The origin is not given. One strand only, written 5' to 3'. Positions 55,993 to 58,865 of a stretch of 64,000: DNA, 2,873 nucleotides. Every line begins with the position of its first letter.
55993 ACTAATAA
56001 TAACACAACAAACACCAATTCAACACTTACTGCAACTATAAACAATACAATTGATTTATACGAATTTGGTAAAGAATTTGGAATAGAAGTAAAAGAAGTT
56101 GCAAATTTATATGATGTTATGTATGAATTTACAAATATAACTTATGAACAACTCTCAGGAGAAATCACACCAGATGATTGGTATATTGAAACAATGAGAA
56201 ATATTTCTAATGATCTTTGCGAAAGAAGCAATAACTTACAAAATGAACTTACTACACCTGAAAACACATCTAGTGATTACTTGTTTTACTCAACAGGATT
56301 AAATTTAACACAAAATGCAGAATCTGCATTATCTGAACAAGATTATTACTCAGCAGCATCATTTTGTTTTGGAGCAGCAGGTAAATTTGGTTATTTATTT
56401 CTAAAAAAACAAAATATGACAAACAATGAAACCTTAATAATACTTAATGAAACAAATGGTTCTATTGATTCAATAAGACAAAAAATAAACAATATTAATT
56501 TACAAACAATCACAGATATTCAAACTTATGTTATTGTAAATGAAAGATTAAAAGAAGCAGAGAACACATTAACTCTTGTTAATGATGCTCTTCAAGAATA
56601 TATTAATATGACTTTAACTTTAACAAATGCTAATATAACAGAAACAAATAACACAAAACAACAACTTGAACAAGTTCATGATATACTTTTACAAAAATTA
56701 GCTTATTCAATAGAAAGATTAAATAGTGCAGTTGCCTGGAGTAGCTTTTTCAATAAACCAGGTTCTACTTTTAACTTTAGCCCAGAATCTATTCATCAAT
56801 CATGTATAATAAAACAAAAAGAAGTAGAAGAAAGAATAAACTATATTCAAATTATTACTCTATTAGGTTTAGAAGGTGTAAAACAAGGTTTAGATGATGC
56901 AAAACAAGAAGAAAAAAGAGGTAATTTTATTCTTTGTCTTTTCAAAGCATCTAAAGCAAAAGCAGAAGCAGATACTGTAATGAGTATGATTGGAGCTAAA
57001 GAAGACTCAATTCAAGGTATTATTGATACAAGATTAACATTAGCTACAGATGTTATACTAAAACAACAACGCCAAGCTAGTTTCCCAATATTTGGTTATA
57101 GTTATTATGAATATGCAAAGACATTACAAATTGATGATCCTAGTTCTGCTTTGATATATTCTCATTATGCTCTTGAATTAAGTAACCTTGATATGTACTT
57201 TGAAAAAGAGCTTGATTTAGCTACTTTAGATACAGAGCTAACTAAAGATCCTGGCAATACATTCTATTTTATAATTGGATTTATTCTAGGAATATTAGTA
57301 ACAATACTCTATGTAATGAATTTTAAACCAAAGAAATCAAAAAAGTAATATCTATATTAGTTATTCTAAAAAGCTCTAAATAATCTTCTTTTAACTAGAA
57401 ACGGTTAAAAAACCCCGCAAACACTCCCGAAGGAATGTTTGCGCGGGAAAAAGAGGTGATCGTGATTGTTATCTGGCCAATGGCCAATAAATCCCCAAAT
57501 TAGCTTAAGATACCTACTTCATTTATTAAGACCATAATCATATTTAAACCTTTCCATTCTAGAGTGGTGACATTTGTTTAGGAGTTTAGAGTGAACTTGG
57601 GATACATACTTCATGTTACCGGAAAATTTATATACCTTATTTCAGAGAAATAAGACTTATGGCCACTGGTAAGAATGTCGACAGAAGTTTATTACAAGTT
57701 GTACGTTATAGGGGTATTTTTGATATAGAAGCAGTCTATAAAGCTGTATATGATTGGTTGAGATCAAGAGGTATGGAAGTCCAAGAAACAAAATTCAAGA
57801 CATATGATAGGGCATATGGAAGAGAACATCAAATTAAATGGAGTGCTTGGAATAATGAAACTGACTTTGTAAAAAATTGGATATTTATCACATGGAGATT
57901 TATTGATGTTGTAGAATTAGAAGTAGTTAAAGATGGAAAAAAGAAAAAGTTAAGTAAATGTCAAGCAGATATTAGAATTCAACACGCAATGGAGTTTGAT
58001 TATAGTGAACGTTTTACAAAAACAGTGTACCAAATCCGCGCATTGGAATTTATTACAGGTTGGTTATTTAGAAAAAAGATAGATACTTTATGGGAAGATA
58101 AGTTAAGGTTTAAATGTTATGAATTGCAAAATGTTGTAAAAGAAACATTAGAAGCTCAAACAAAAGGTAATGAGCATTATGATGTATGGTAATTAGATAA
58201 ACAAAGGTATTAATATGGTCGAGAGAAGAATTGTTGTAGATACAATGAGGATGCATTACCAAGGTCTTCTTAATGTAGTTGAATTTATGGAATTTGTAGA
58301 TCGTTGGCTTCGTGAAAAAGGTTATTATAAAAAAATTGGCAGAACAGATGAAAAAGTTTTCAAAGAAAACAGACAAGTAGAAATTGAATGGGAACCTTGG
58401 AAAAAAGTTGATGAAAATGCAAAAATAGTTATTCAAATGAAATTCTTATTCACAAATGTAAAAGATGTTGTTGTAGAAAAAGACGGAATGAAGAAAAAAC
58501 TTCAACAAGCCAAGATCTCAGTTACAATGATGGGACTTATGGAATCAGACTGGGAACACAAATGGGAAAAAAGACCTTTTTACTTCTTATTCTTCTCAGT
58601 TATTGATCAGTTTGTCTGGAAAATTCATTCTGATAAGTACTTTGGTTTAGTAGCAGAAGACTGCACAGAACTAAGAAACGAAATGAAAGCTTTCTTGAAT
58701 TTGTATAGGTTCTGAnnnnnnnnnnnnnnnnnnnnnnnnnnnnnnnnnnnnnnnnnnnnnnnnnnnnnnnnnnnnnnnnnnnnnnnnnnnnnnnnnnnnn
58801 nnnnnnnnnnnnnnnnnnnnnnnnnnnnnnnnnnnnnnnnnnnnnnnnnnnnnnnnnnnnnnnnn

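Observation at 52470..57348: Cell-envelope gene cluster: two polytopic membrane proteins with Gly/His tails, a long coiled-coil protein and an extracytoplasmic ATPase-less Lon (S16) protease domain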

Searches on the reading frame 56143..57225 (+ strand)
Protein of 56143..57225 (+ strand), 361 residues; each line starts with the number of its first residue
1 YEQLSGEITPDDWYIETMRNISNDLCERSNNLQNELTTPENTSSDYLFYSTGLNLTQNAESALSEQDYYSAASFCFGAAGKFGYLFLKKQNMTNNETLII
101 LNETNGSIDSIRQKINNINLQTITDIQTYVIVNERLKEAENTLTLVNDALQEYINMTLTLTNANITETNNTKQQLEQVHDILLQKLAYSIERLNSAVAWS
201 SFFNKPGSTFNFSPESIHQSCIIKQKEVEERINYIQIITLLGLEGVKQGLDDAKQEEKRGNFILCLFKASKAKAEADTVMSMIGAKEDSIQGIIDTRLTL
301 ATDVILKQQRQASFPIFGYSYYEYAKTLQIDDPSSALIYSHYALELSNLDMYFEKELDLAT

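Call 51: predict_structure(alignment_id=A2)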
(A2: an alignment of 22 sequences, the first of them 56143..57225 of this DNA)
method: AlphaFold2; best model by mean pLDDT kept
length: 361 residues; sequences in the alignment: 22
mean_pLDDT: 92.5   pTM: 0.89
mean pLDDT of the five models: 92.5, 92.3, 91.8, 91.3, 90.7
residues with pLDDT >= 90: 295; 70-90: 55; 50-70: 9; < 50: 2
segments of 3 or more residues with pLDDT < 50: none
pLDDT, mean of each block of 10 residues (from residue 1): 80 96 97 94 90 97 95 97 96 94 98 95 95 97 97 90 72 92 97 97 94 93 97 91 93 97 96 94 84 93 93 92 92 92 92 77 38
secondary structure, 60 per line:
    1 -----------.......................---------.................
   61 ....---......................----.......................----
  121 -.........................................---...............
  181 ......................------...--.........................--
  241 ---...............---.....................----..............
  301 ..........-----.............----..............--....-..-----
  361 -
elements in order: H12-34 H44-64 H68-89 H94-116 H123-162 H166-202 E209-211 H214-238 H244-258 H262-282 H287-310 H316-328 H333-346 H349-352
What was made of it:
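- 56176..57198 (+): ORF4 all-helical domain (residues ~263-603, about 12 helices) with two invariant Cys pairs (277/326 and 472/516) and invariant Tyr/Phe motifs (FPI.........). Domain model with pLDDT 92.5 and pTM 0.89 (call 51).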

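Call 55: fold_search(model_id=the predicted structure, library=pdb)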
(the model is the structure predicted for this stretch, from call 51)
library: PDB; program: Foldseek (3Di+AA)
matches with E <= 10: 200; with E <= 0.001: 0
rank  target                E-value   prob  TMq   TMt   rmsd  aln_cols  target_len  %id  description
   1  7uni_C                6.2e-02  0.44  0.15  0.19  17.4       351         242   12  De novo designed chlorophyll dimer protein with Zn pheophorbide a methyl ester, SP2-ZnPPaM (released 2023-04-19)
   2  7uni_A                6.5e-02  0.38  0.14  0.18  16.9       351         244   12  De novo designed chlorophyll dimer protein with Zn pheophorbide a methyl ester, SP2-ZnPPaM (released 2023-04-19)
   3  4k7k_A                7.5e-02  0.25  0.17  0.17  30.2       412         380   12  Crystal structures of CusC review conformational changes accompanying folding and transmembrane channel formation (released 2013-10-16)
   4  4k34_A                9.4e-02  0.21  0.16  0.16  29.1       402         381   12  Crystal structures of CusC review conformational changes accompanying folding and transmembrane channel formation (released 2013-10-16)
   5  7unh_A                1.1e-01  0.33  0.15  0.19  17.3       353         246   12  De novo designed chlorophyll dimer protein in apo state, SP2 (released 2023-04-19)
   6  7unh_B                1.4e-01  0.25  0.15  0.19  19.2       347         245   11  De novo designed chlorophyll dimer protein in apo state, SP2 (released 2023-04-19)
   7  4k7k_B                3.7e-01  0.15  0.18  0.17  26.3       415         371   10  Crystal structures of CusC review conformational changes accompanying folding and transmembrane channel formation (released 2013-10-16)
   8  9dze_K                3.7e-01  0.10  0.11  0.13  23.1       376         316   13  Computationally Designed Bifaceted Protein Nanomaterial pD5-14 (released 2024-10-30)
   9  5ic0                  4.0e-01  0.06  0.11  0.10  29.0       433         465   12  Structural analysis of a talin triple domain module (released 2016-05-18)
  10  8ubg_A                6.3e-01  0.51  0.20  0.30  19.5       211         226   11  DpHF19 filament (released 2024-04-10)
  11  4k34_B                6.3e-01  0.13  0.19  0.19  25.0       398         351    9  Crystal structures of CusC review conformational changes accompanying folding and transmembrane channel formation (released 2013-10-16)
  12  8r5s_E                6.9e-01  0.25  0.17  0.24  19.3       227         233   10  t113 - De-novo designed soluble homotetramer (released 2024-11-27)
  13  9dze_A                6.9e-01  0.09  0.13  0.14  22.6       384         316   12  Computationally Designed Bifaceted Protein Nanomaterial pD5-14 (released 2024-10-30)
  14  6qd6_G                9.1e-01  0.08  0.12  0.09  22.6       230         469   13  Molecular scaffolds expand the nanobody toolkit for cryo-EM applications: crystal structure of Mb-cHopQ-Nb207 (released 2019-12-18)
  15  8xqj_C                9.5e-01  0.08  0.17  0.19  23.1       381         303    8  Cryo-EM structure of human dimeric APJR complex with antagonistic antibody (released 2025-01-22)
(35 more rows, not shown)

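Call 84: fold_search(model_id=the predicted structure, library=viral)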
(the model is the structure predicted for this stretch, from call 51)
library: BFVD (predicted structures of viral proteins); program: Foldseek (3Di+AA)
matches with E <= 10: 142; with E <= 0.001: 0
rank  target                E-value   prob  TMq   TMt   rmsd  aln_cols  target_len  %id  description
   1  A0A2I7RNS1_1          4.8e-01  0.04  0.10  0.05  26.1       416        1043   11  (no name in the UniProt tables at hand)
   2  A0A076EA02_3          5.6e-01  0.08  0.14  0.05  26.4       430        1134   12  RNA-directed RNA polymerase L [South Bay virus]
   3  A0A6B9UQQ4            8.0e-01  0.28  0.17  0.14  17.5       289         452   10  (no name in the UniProt tables at hand)
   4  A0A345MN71            9.2e-01  0.07  0.12  0.13  22.2       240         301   16  (no name in the UniProt tables at hand)
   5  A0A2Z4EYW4            1.2e+00  0.08  0.16  0.13  20.8       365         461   11  (no name in the UniProt tables at hand)
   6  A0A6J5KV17            1.4e+00  0.11  0.17  0.21  43.5       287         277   13  Uncharacterized protein [uncultured Caudovirales phage]
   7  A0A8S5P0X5            1.4e+00  0.04  0.12  0.09  32.5       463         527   12  Uncharacterized protein [Myoviridae sp. ctLnO19]
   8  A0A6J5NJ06            1.4e+00  0.04  0.11  0.07  29.4       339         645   11  Uncharacterized protein [uncultured Caudovirales phage]
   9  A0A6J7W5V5            1.5e+00  0.07  0.14  0.11  18.7       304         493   14  Uncharacterized protein [uncultured Caudovirales phage]
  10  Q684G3                1.7e+00  0.07  0.18  0.20  18.9       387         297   10  (no name in the UniProt tables at hand)
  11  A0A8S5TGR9            1.7e+00  0.05  0.11  0.07  23.2       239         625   14  DNA polymerase B Like Replicative Helicase [Myoviridae sp. ctIty1]
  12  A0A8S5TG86            1.8e+00  0.15  0.17  0.27  24.9       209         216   12  Uncharacterized protein (Fragment) [Phage sp. ctL4h4]
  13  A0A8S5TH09            1.8e+00  0.15  0.23  0.12  35.4       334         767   12  Uncharacterized protein [Myoviridae sp. ctIty1]
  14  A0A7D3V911            1.8e+00  0.08  0.13  0.18  20.4       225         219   11  Uncharacterized protein [Fadolivirus FV1/VV64]
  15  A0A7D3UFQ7            2.0e+00  0.08  0.12  0.20  19.8       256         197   12  (no name in the UniProt tables at hand)
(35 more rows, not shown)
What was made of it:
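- Tried and rejected: Foldseek found nothing significant against the PDB (call 55) or BFVD (call 84).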

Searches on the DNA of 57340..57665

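Call 88: search_rna_families(source=window, start=57340, end=57665, threshold=evalue, max_evalue=1)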
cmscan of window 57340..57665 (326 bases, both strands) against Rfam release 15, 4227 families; matches with E-value up to 1: 0.
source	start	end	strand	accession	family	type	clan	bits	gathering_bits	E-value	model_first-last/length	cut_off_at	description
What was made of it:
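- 57413..57446 (.): GC-rich hairpin 65 nt after the ORF4 stop, a likely 3'-end or terminator-like structure. No Rfam match (call 88).
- Tried and rejected: An Rfam search of the ORF4-ORF5 spacer found nothing (call 88).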

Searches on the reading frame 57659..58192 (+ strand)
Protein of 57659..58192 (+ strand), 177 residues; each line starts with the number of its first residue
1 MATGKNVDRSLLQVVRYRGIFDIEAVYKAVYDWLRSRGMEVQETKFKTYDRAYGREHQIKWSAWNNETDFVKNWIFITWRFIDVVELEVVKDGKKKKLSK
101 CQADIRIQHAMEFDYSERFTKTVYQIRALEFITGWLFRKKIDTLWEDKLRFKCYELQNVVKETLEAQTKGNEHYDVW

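Call 3: search_protein_families(library=pfam, proteins=[window:57659-58192:+], max_evalue=0.1)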
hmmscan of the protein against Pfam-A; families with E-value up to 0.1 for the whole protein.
window:57659-58192:+ (177 aa): 1 family
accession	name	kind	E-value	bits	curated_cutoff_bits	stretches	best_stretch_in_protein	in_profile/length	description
PF06115.17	DUF956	-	0.038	14.2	26.9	1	71-125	42-92/117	Domain of unknown function (DUF956)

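Call 4: search_protein_families(library=ncbifam, proteins=[window:57659-58192:+], max_evalue=0.1)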
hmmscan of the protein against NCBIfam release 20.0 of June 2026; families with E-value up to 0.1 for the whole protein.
window:57659-58192:+ (177 aa): 1 family
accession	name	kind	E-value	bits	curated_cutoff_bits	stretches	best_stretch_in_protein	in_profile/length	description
NF000937.0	PRK00092.4-3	equivalog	0.0078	16.2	287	1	19-65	62-109/161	ribosome maturation factor RimP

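Call 90: search_protein_families(library=padloc, proteins=[window:57659-58192:+], max_evalue=0.01)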
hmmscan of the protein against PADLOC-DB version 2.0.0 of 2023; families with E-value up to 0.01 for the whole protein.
window:57659-58192:+ (177 aa): 0 families

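Call 91: search_protein_families(library=phrogs, proteins=[window:57659-58192:+], max_evalue=0.01)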
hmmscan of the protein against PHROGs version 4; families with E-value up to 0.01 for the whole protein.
window:57659-58192:+ (177 aa): 0 families

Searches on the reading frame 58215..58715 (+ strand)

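Call 3: search_protein_families(library=pfam, proteins=[window:58215-58715:+], max_evalue=0.1)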
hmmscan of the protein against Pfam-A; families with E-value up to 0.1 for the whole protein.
window:58215-58715:+ (166 aa): 0 families

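Call 4: search_protein_families(library=ncbifam, proteins=[window:58215-58715:+], max_evalue=0.1)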
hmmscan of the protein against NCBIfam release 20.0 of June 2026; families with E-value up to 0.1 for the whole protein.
window:58215-58715:+ (166 aa): 1 family
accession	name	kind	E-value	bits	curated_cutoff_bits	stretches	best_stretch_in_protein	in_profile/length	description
NF001323.0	PRK00259.1-1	equivalog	0.014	15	196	1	85-142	101-158/198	septation protein A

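Call 90: search_protein_families(library=padloc, proteins=[window:58215-58715:+], max_evalue=0.01)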
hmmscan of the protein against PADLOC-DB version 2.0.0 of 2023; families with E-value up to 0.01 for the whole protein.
window:58215-58715:+ (166 aa): 0 families

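Call 91: search_protein_families(library=phrogs, proteins=[window:58215-58715:+], max_evalue=0.01)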
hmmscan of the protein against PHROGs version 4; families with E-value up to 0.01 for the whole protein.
window:58215-58715:+ (166 aa): 0 families
